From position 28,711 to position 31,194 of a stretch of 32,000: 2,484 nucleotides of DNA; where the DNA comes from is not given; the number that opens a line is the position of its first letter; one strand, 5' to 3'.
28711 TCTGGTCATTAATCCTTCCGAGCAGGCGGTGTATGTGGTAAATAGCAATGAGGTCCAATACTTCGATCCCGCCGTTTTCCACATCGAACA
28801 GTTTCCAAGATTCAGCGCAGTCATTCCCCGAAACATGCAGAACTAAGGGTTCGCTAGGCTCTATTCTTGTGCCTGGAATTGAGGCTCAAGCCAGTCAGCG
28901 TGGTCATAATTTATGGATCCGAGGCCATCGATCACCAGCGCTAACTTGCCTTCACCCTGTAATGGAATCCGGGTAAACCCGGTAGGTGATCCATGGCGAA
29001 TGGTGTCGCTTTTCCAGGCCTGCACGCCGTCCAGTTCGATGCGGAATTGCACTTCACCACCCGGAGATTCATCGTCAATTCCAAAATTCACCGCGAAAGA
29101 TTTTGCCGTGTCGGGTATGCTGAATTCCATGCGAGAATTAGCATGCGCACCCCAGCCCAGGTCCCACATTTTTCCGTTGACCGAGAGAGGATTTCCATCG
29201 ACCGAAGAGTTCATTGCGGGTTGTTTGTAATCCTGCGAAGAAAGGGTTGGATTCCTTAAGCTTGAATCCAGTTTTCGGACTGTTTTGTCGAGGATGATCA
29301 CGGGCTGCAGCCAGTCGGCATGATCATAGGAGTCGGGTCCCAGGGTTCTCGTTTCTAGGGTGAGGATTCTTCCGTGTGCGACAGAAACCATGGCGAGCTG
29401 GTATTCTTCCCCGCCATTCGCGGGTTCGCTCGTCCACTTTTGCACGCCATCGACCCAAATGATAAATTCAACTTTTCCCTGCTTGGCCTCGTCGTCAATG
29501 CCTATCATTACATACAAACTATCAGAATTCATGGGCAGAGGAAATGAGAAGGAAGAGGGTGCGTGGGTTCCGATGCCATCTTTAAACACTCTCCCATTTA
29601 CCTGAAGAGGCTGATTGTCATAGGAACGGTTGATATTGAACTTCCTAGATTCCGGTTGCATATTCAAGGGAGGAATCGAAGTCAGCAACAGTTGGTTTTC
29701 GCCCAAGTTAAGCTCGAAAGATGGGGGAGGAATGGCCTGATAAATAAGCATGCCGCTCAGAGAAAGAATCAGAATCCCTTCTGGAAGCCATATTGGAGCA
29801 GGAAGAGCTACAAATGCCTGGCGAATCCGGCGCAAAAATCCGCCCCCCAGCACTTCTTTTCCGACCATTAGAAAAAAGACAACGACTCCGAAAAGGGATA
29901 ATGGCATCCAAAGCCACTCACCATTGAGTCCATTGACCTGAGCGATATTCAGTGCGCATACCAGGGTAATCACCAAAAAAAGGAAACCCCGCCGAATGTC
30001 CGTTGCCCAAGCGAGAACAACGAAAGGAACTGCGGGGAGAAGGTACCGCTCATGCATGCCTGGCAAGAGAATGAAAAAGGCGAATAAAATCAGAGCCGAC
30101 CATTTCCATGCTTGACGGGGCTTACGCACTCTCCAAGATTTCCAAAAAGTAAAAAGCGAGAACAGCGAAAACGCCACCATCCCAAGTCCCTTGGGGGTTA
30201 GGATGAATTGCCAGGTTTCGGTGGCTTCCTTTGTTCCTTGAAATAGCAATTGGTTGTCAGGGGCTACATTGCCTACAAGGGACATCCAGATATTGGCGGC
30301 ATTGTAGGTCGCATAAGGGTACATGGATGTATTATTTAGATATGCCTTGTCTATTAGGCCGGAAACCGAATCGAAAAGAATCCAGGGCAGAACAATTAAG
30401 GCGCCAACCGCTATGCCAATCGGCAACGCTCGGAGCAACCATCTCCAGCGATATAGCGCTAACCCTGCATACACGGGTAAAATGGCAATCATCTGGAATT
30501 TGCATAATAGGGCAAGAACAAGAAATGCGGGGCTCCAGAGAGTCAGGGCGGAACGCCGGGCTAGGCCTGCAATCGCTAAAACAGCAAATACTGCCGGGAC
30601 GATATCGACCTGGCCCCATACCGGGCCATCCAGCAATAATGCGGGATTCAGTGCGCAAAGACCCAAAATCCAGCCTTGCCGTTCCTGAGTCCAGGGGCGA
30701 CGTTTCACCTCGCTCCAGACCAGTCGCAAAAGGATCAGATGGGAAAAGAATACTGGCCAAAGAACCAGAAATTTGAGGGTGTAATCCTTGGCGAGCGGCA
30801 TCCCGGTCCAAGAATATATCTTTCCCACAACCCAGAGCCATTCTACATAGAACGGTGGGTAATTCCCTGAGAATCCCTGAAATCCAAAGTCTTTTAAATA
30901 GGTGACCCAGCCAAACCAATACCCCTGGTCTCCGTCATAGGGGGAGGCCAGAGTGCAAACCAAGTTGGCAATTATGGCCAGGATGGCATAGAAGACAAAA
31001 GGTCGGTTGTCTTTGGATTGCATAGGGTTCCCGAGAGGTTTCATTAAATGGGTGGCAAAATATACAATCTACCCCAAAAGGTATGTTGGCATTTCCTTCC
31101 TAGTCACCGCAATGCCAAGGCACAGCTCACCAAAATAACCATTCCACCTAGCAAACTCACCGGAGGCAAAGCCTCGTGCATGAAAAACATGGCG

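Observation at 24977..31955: Two converging polyprenyl-phosphate-sugar glycosylation modules of unknown target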

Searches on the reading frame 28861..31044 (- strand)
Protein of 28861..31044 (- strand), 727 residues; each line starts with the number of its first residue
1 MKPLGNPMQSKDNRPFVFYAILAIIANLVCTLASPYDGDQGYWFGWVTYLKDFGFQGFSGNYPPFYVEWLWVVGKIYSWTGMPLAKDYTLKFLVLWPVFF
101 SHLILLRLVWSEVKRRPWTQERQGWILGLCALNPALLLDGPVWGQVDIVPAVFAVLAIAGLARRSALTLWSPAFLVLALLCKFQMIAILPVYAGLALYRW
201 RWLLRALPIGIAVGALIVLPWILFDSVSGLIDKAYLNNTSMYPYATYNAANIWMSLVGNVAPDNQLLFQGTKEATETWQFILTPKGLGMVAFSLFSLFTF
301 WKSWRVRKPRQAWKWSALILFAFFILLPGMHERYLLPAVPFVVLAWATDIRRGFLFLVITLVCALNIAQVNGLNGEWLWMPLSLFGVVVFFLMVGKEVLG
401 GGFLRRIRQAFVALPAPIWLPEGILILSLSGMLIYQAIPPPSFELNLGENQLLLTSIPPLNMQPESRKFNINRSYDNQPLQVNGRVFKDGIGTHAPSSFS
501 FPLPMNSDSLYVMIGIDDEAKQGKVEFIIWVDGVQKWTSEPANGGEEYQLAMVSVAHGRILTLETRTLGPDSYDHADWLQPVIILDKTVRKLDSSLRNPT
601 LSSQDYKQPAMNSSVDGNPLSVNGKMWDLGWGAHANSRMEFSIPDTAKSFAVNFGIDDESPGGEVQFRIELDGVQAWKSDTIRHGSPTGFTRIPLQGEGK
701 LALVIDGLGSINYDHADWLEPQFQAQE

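Call 5: search_protein_families(library=pfam, proteins=[window:28861-31044:-], max_evalue=0.01)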
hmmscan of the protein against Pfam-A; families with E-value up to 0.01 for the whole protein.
window:28861-31044:- (727 aa): 1 family
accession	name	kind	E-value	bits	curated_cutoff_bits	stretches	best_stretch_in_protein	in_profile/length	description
PF08305.17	NPCBM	-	7.2e-53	178.7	23.9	2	600-723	11-136/137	NPCBM/NEW2 domain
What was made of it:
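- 29290..29655 (-): CBM51/NPCBM module 1 (about aa 464-585), predicted periplasmic. Pfam NPCBM, two stretches, 7e-53 overall (call 5).
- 28876..29247 (-): CBM51/NPCBM module 2 (about aa 600-723), predicted periplasmic. Pfam NPCBM best stretch is residues 600-723 (call 5).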

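Call 6: search_protein_families(library=ncbifam, proteins=[window:28861-31044:-], max_evalue=0.01)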
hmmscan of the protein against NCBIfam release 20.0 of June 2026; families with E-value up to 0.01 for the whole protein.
window:28861-31044:- (727 aa): 0 families

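Call 8: search_solved_structures(query=window:28861-31044:-, max_evalue=1)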
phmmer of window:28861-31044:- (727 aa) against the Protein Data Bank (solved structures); distinct sequences matched with E-value up to 1: 6.
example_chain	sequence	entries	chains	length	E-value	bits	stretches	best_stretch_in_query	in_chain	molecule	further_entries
8pvs_A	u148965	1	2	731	3.9e-10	42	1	464-579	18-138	Alpha-1,3-galactosidase B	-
2vmh_A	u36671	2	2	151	2e-06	29.7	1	603-718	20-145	FIBRONECTIN TYPE III DOMAIN PROTEIN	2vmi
2vmg_A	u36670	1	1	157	2.2e-06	29.5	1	603-718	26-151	FIBRONECTIN TYPE III DOMAIN PROTEIN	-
7js4_A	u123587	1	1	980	2.9e-06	29.2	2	582-724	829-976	F5/8 type C domain protein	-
7jrm_A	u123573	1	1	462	0.009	17.6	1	581-724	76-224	F5/8 type C domain protein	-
7jrl_A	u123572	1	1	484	0.0098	17.5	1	581-724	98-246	F5/8 type C domain protein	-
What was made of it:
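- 29290..29655 (-): PDB: GH110 alpha-1,3-galactosidase B CBM at 3.9e-10 (call 8).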

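Call 10: find_homologous_proteins(query=window:28861-31044:-)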
Query window:28861-31044:- (727 aa): 201 proteins with E <= 0.001 among 8000 candidates; the best 120 are listed.
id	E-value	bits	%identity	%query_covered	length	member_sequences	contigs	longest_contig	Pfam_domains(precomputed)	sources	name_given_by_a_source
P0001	0.0e+0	1483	100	89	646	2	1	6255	PF08305.18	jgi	jgi:hypothetical protein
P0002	0.0e+0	1089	64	98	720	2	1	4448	PF08305.18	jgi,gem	-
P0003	3.5e-180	619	44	99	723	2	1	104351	PF08305.18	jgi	-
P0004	4.9e-157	543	42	99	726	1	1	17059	PF08305.18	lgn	-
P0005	8.1e-157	542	40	99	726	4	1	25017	PF08305.18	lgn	-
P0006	1.6e-148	515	40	95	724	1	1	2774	PF08305.18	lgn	-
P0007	2.1e-137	478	42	80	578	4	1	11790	PF08305.18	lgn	-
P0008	4.7e-133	463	42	79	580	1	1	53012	PF08305.18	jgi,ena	-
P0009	7.3e-133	463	41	80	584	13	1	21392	PF08305.18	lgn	-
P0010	2.4e-132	461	42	81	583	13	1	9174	PF08305.18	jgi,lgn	jgi:Gpi18-like mannosyltransferase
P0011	7.4e-130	453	42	79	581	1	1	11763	PF08305.18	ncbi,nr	ncbi:hypothetical protein AGMMS49938_12330 [Fibrobacterales bacterium]|nr:hypothetical protein AGMMS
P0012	4.7e-126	440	40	80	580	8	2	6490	PF08305.18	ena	-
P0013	1.7e-125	438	41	79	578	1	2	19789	PF08305.18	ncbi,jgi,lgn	jgi:Gpi18-like mannosyltransferase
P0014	4.9e-125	437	42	79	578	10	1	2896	PF08305.18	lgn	-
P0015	5.6e-125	437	41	79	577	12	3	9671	PF08305.18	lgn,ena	-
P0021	6.2e-123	430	40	79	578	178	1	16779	PF08305.18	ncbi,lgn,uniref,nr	ncbi:NPCBM/NEW2 domain-containing protein [Fibrobacter intestinalis]|uniref:NPCBM/NEW2 domain-contai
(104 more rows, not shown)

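Call 12: find_encoding_contigs(protein=P0003, flank=10000, max_places=3)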
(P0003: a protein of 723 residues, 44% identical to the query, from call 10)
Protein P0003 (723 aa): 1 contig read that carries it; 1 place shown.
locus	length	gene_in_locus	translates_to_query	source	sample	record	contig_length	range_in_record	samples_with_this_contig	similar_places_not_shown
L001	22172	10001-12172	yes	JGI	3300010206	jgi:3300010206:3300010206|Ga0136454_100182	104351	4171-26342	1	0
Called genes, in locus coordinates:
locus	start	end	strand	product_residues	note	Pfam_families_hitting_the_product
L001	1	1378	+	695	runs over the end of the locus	PF00150:Cellulase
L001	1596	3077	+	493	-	PF13730:HTH_36 (faint), PF00392:GntR (weak)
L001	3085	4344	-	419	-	PF00245:Alk_phosphatase, PF01676:Metalloenzyme (faint)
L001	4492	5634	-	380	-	PF00389:2-Hacid_dh, PF02826:2-Hacid_dh_C, PF11890:DUF3410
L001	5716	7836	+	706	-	PF13231:PMT_2, PF08305:NPCBM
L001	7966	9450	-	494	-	PF00890:FAD_binding_2 (faint), PF01266:DAO (faint), PF01494:FAD_binding_3 (faint), PF01593:Amino_oxidase, PF12831:FAD_oxidored (faint), PF13450:NAD_binding_8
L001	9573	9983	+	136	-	PF04138:GtrA_DPMS_TM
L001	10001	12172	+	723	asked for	PF08305:NPCBM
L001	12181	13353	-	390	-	PF13450:NAD_binding_8, PF03275:GLF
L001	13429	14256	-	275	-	PF01569:PAP2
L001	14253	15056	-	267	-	-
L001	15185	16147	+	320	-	PF07730:HisKA_3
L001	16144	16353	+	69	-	PF02518:HATPase_c (faint)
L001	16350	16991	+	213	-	PF00072:Response_reg, PF00196:GerE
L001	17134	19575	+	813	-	PF12161:HsdM_N, PF02384:N6_Mtase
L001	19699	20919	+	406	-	PF01420:Methylase_S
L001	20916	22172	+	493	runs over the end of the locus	-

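Call 13: find_encoding_contigs(protein=P0021, flank=10000, max_places=3)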
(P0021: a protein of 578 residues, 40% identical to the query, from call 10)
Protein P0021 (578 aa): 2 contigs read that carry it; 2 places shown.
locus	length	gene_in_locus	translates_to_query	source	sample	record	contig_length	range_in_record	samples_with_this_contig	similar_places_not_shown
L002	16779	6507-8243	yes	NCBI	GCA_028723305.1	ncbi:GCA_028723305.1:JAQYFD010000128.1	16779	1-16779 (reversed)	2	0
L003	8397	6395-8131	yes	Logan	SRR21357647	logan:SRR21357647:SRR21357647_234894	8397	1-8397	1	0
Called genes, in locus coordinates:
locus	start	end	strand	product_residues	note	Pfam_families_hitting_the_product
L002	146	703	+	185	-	-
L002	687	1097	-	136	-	-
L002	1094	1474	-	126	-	-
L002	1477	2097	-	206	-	-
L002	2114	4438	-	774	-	PF20720:nSTAND3 (faint), PF05673:DUF815 (faint), PF02367:TsaE (faint), PF05496:RuvB_N (faint), PF05970:PIF1 (faint), PF06068:TIP49 (faint), PF00004:AAA, PF00004:AAA, +13 more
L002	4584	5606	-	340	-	PF25583:WCX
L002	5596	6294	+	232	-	-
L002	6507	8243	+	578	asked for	PF08305:NPCBM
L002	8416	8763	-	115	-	PF08264:Anticodon_1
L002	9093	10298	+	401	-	PF02627:CMD, PF07883:Cupin_2 (weak)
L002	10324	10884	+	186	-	PF12682:Flavodoxin_4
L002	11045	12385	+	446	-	PF13173:AAA_14, PF13635:DUF4143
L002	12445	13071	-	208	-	PF09603:Fib_succ_major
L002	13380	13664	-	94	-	-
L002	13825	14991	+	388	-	PF13173:AAA_14, PF13635:DUF4143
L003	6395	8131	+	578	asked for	PF08305:NPCBM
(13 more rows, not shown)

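Call 21: find_encoding_contigs(protein=P0002, flank=10000, max_places=3)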
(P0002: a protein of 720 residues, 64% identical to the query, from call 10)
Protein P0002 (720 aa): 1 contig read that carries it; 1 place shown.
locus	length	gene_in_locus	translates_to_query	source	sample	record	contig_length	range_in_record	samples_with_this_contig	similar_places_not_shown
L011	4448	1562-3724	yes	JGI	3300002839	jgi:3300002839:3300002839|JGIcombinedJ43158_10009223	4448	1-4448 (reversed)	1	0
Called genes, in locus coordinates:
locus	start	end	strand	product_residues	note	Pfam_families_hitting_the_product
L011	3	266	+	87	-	?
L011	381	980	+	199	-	PF04264:YceI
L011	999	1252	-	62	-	-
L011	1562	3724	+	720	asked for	PF08305:NPCBM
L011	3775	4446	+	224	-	?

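Call 24: search_solved_structures(query=A1, max_evalue=10)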
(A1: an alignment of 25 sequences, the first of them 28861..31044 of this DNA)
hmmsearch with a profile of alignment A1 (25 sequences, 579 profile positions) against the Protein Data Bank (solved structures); distinct sequences matched with E-value up to 10: 7.
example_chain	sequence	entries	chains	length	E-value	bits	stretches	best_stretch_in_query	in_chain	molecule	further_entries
7js4_A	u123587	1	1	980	7.9e-36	127.5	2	433-573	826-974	F5/8 type C domain protein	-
8pvs_A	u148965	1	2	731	6.6e-25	91.5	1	450-571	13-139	Alpha-1,3-galactosidase B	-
2vmg_A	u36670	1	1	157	3.9e-21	79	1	440-567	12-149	FIBRONECTIN TYPE III DOMAIN PROTEIN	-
2vmh_A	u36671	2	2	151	5.6e-21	78.5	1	440-567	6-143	FIBRONECTIN TYPE III DOMAIN PROTEIN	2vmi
7jrm_A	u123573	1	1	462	5.3e-18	68.7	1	433-573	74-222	F5/8 type C domain protein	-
7jrl_A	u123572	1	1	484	6e-18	68.5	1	433-573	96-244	F5/8 type C domain protein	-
2ygl_A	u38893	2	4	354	8.9e-08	34.9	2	462-555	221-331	BLOOD GROUP A-AND B-CLEAVING ENDO-BETA-GALACTOSIDASE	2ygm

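Call 36: predict_structure(alignment_id=A1)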
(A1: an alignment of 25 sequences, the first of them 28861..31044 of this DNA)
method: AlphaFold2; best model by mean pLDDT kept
length: 727 residues; sequences in the alignment: 25
mean_pLDDT: 85.2   pTM: 0.61
mean pLDDT of the five models: 85.2, 83.3, 82.8, 81.7, 80.8
residues with pLDDT >= 90: 334; 70-90: 304; 50-70: 71; < 50: 18
segments of 3 or more residues with pLDDT < 50: 1-10, 414-416
pLDDT, mean of each block of 10 residues (from residue 1): 40 85 89 68 87 88 86 94 84 90 94 88 92 83 73 96 87 95 92 93 92 94 87 74 66 85 80 85 91 96 91 95 91 85 92 82 86 72 91 86 67 59 71 63 77 89 65 85 88 90 89 90 90 92 88 86 88 86 74 81 85 84 84 94 94 94 94 97 93 95 92 89 84
secondary structure, 60 per line:
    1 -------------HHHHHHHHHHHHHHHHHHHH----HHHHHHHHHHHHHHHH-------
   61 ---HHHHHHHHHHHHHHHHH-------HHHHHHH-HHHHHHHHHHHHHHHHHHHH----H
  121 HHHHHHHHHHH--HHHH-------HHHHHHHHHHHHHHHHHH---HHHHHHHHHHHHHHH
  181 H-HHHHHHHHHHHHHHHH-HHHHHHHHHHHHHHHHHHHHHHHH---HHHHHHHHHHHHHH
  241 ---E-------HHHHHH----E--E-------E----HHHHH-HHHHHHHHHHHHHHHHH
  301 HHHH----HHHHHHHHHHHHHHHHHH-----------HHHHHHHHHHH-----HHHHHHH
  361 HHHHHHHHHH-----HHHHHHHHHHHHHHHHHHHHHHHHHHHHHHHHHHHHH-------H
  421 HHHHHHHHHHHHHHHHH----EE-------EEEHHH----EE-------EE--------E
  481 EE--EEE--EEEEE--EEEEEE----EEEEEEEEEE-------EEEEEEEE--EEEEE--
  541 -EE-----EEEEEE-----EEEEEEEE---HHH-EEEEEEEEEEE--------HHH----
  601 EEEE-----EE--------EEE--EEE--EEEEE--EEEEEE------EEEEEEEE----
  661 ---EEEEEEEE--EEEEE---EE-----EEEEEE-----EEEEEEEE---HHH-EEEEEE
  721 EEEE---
elements in order (helices of 4 or more, strands of 3 or more residues): H14-33 H38-53 H64-80 H88-94 H96-115 H120-131 H134-137 H145-162 H166-181 H183-198 H200-223 H227-240 H252-257 H278-282 H284-304 H309-326 H338-348 H354-370 H376-412 H420-437 E451-453 E480-482 E485-487 E490-494 E497-502 E507-516 E524-531 E534-538 E549-554 E560-567 E575-585 E601-604 E620-622 E625-627 E630-634 E637-642 E649-656 E664-671 E674-678 E689-694 E700-707 E715-724

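Call 39: fold_search(model_id=the predicted structure, library=pdb)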
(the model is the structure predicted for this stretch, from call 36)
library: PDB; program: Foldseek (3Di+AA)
matches with E <= 10: 1301; with E <= 0.001: 118
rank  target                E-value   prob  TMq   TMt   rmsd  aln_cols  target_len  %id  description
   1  7js4                  3.1e-19  1.00  0.18  0.14  19.1       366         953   17  The structure of the M60 catalytic domain with the CBM51-1 and CBM51-2 domains from Clostridium perfringens ZmpB (released 2021-02-03)
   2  2ygl_A                2.1e-14  1.00  0.17  0.35  19.9       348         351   14  The X-ray crystal structure of tandem CBM51 modules of Sp3GH98, the family 98 glycoside hydrolase from Streptococcus p (released 2011-06-22)
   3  2ygl_B                5.7e-14  1.00  0.18  0.35  18.4       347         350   14  The X-ray crystal structure of tandem CBM51 modules of Sp3GH98, the family 98 glycoside hydrolase from Streptococcus p (released 2011-06-22)
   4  2ygm_B                9.4e-14  1.00  0.17  0.35  18.0       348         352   14  THE X-RAY CRYSTAL STRUCTURE OF TANDEM CBM51 MODULES OF SP3GH98, THE FAMILY 98 GLYCOSIDE HYDROLASE FROM STREPTOCOCCUS P (released 2011-06-22)
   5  8pvs_A                1.2e-09  1.00  0.18  0.18  18.3       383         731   16  Targeting extended blood antigens by Akkermansia muciniphila enzymes unveils a missing link for generating universal d (released 2024-02-28)
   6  2vmg                  3.6e-09  1.00  0.17  0.80   2.0       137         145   26  The structure of CBM51 from Clostridium perfringens GH95 in complex with methyl-galactose (released 2008-02-19)
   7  7jrl                  3.9e-09  1.00  0.17  0.27  17.1       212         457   15  The structure of CBM51-2 in complex with GlcNAc and INT domains from Clostridium perfringens ZmpB (released 2021-02-03)
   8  7jrm                  5.4e-09  1.00  0.18  0.28   2.1       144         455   20  The structure of CBM51-2 and INT domains from Clostridium perfringens ZmpB (released 2021-02-03)
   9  6tfj_A                9.0e-09  1.00  0.15  0.14  17.8       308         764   14  Vip3Aa protoxin structure (released 2020-08-12)
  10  2vmi                  1.1e-08  1.00  0.17  0.80   1.9       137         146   26  The structure of seleno-methionine labelled CBM51 from Clostridium perfringens GH95 (released 2008-02-19)
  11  2vmh                  1.9e-08  1.00  0.17  0.79   1.9       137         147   26  The structure of CBM51 from Clostridium perfringens GH95 (released 2008-02-19)
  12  6tfj_B                2.7e-08  1.00  0.14  0.14  17.8       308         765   13  Vip3Aa protoxin structure (released 2020-08-12)
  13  4xup_A                2.0e-07  1.00  0.16  0.29  16.0       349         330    9  Structure of the N-terminal CBM22-1-CBM22-2 tandem domain from Paenibacillus barcinonensis Xyn10C (released 2015-06-03)
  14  6v1v_B                4.2e-07  1.00  0.17  0.17  10.3       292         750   12  VIP3B (VIP3B_2160) adapted for crystallization (released 2019-12-18)
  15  6x0o                  4.2e-07  1.00  0.23  0.17  27.6       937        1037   12  Single-Particle Cryo-EM Structure of Arabinosyltransferase EmbB from Mycobacterium smegmatis (released 2020-06-10)
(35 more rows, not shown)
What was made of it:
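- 29290..29655 (-): Foldseek: tandem CBM51 structures 7js4 and 2ygl (call 39).
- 28876..29247 (-): PDB: C. perfringens GH95 CBM51 (2vmg/2vmh, a galactose complex) at 2e-6; Foldseek TM 0.80, rmsd 2.0 (calls 8, 39).
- On CBM51 / NPCBM: PDB CBM51 hits include 2vmg, with Foldseek TM 0.80 (calls 8, 39).
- Tried and rejected: Full-length Foldseek search (call 39): CBM51 hits dominated.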

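Call 43: find_related_loci(query=A1, collection=genome_contigs, flank=10000)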
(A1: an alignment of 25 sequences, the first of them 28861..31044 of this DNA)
Query A1 (727 aa) in genome_contigs; peptide patterns used: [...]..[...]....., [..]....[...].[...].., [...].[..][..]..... (x = any residue, [..] = any of these).
599 stretches matched a pattern (row limit reached: there are more); 261 encode a relative of the query (tblastn E <= 1e-3); the best 80 are kept; 80 distinct loci.
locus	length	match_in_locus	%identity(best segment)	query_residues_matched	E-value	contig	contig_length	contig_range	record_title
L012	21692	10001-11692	42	14-720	1e-124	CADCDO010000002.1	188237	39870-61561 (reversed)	MAG: Fibrobacter succinogenes isolate RUG14562 genome assembly, contig: RUG14562_asm_2, whole genome shotgun sequence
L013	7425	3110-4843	40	9-727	3e-124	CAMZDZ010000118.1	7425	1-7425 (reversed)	MAG TPA_asm: uncultured Fibrobacter sp. isolate SRR10912533_bin.10_metaWRAP_v1.3_MAG genome assembly, contig: ERZ1421001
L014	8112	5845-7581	42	5-721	5e-124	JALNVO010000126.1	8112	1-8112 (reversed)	MAG: Fibrobacteraceae bacterium isolate SO_2016_CLC_T2 bin 12 scaffold13886_PH3_Jul20_2016, whole genome shotgun sequenc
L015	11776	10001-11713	41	9-721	5e-123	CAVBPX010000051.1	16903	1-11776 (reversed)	Eggerthellaceae bacterium isolate H07662-L1_cleanbin_000001 genome assembly, contig: Spades_H07662-L1_contig_153, whole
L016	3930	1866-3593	41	5-721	3e-125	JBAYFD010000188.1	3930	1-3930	MAG: Fibrobacteraceae bacterium isolate SO_2016_CLC_T2_93 scaffold50931_PH3_Jul20_2016, whole genome shotgun sequence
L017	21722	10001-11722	40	9-724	2e-122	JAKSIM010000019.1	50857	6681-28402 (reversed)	MAG: Fibrobacter sp. isolate Horse_feces21 MAG021_19, whole genome shotgun sequence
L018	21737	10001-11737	40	9-720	9e-121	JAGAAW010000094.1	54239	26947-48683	MAG: Fibrobacter sp. isolate RGIG8275 Water_buffalos_Rumen-5__c1498494, whole genome shotgun sequence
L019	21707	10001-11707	41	14-720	1e-120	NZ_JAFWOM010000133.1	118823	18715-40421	MAG: Fibrobacter sp. isolate RGIG5926 Sheep_Omasum-1__c843682, whole genome shotgun sequence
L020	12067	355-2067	39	9-721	5e-120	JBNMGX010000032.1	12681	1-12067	MAG: Hallerella sp. isolate CM_BacHal61.137 k141_46310_length_12681_cov_8.0000, whole genome shotgun sequence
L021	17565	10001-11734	40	9-727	3e-118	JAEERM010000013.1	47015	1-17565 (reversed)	MAG: Fibrobacter sp. isolate Tb.RUG.359 NODE_2464_length_47015_cov_15.729376, whole genome shotgun sequence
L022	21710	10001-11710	40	14-726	3e-118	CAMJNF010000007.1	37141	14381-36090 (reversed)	MAG: uncultured Fibrobacter sp. isolate SRR12081293_bin.41_metaWRAP_v1.3_MAG genome assembly, contig: ERZ12289773.1306,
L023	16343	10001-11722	38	10-726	2e-118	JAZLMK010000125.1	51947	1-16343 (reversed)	MAG: Fibrobacter sp. isolate T1900044955_TA20190009.MAGScoT_cleanbin_000018 SGB_3810_k141_1008059, whole genome shotgun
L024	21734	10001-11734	40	9-727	4e-118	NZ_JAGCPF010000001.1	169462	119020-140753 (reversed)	MAG: Fibrobacter sp. isolate RGIG9997 Yak_Reticulum-4__c41, whole genome shotgun sequence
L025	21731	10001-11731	37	8-720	5e-118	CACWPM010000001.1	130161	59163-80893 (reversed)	MAG: Fibrobacter succinogenes isolate RUG10790 genome assembly, contig: RUG10790_asm_1, whole genome shotgun sequence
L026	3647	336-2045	40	14-726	1e-120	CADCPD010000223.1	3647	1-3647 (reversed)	uncultured bacterium isolate RUG14857 genome assembly, contig: RUG14857_asm_223, whole genome shotgun sequence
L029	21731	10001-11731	40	11-721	9e-117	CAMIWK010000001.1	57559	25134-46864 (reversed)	MAG: uncultured Fibrobacter sp. isolate SRR12081302_bin.21_metaWRAP_v1.3_MAG genome assembly, contig: ERZ12289775.637, w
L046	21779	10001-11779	36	1-720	3e-100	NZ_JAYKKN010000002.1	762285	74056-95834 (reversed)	Cellvibrio sp. NN19 Scaffold2, whole genome shotgun sequence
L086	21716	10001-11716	31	14-723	1e-77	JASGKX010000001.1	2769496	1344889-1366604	MAG: Rhodocyclaceae bacterium isolate 5N065 JMF-2111-06-0005.ont.bin.65_0, whole genome shotgun sequence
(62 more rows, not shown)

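Call 49: search_protein_families(library=pfam, proteins=[L001:14253-15056:-], max_evalue=0.1)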
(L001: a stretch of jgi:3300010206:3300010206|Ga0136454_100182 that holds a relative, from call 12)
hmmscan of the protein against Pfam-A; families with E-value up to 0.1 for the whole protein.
L001:14253-15056:- (267 aa): 1 family
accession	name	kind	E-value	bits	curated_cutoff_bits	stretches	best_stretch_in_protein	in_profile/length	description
PF01569.27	PAP2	-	0.0019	18.4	27.2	1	116-232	5-119/130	PAP2 superfamily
